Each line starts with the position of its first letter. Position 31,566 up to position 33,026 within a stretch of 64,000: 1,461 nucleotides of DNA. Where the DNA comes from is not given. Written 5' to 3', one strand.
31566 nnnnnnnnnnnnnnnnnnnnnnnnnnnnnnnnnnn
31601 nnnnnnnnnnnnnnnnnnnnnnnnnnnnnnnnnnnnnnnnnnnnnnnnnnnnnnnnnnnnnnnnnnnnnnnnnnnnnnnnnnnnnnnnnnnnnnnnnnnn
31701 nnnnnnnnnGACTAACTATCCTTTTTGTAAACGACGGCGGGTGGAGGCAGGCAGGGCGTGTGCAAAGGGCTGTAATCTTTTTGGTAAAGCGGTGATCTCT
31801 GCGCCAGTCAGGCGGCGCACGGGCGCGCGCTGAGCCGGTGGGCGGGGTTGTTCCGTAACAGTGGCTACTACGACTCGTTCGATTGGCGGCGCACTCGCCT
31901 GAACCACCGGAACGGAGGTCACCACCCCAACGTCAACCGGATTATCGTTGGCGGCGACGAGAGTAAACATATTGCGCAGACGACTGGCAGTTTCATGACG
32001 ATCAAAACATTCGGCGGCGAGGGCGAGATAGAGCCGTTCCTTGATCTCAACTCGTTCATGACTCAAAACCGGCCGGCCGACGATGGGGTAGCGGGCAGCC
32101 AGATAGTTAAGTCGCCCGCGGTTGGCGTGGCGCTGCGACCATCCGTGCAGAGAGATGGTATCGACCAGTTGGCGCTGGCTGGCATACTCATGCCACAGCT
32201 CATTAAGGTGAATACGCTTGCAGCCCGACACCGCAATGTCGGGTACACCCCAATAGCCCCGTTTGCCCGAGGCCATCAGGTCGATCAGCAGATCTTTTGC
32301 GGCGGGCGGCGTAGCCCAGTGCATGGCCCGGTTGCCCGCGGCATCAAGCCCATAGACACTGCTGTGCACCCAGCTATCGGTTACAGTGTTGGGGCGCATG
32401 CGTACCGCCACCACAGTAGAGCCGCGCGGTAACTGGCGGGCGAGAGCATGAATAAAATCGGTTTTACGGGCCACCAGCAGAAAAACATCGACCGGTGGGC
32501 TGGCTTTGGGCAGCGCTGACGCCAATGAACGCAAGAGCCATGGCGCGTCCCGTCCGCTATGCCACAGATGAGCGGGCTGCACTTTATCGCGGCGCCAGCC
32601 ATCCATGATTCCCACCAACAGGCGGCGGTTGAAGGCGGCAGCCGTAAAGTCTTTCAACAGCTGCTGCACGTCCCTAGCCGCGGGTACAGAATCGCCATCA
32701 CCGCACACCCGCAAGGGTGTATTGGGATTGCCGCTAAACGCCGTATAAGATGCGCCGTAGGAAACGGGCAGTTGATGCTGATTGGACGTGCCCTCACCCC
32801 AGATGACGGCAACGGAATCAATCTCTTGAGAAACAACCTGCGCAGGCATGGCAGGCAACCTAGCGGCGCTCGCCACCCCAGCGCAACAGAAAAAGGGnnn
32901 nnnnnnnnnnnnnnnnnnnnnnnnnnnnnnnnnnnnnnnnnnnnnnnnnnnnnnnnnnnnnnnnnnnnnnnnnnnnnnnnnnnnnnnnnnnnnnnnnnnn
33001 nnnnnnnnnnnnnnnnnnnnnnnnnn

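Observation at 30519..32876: Tandem pair of divergent paralogs of unrecognised family between phaZ and glpK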

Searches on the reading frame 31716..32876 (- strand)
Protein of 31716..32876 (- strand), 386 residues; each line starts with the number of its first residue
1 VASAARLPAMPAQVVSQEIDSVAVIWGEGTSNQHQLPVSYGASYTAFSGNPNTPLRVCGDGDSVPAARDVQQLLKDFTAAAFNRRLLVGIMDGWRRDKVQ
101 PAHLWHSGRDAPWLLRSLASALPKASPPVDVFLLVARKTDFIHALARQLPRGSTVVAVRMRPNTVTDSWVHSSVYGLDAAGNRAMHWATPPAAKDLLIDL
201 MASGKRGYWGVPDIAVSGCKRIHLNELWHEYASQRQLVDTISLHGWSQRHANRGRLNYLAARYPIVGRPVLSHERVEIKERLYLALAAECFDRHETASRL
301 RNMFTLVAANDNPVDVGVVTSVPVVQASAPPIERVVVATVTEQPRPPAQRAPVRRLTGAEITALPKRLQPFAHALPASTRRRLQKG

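Call 4: search_protein_families(library=pfam, proteins=[window:31716-32876:-], max_evalue=10)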
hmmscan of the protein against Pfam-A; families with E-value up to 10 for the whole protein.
window:31716-32876:- (386 aa): 0 families

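Call 5: search_protein_families(library=ncbifam, proteins=[window:31716-32876:-], max_evalue=10)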
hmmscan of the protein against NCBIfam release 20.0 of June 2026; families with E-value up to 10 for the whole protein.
window:31716-32876:- (386 aa): 0 families

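Call 6: search_protein_families(library=padloc, proteins=[window:31716-32876:-], max_evalue=10)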
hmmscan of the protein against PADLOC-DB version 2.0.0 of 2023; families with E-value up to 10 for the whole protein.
window:31716-32876:- (386 aa): 0 families

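Call 7: search_protein_families(library=phrogs, proteins=[window:31716-32876:-], max_evalue=10)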
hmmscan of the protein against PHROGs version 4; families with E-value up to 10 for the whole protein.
window:31716-32876:- (386 aa): 0 families

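Call 9: search_solved_structures(query=window:31716-32876:-, max_evalue=10)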
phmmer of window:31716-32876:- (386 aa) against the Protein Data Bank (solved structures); distinct sequences matched with E-value up to 10: 1.
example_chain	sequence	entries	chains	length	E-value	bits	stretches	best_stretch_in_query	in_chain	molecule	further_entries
5tjt_A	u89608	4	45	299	1.8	10.5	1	140-182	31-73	Major capsid protein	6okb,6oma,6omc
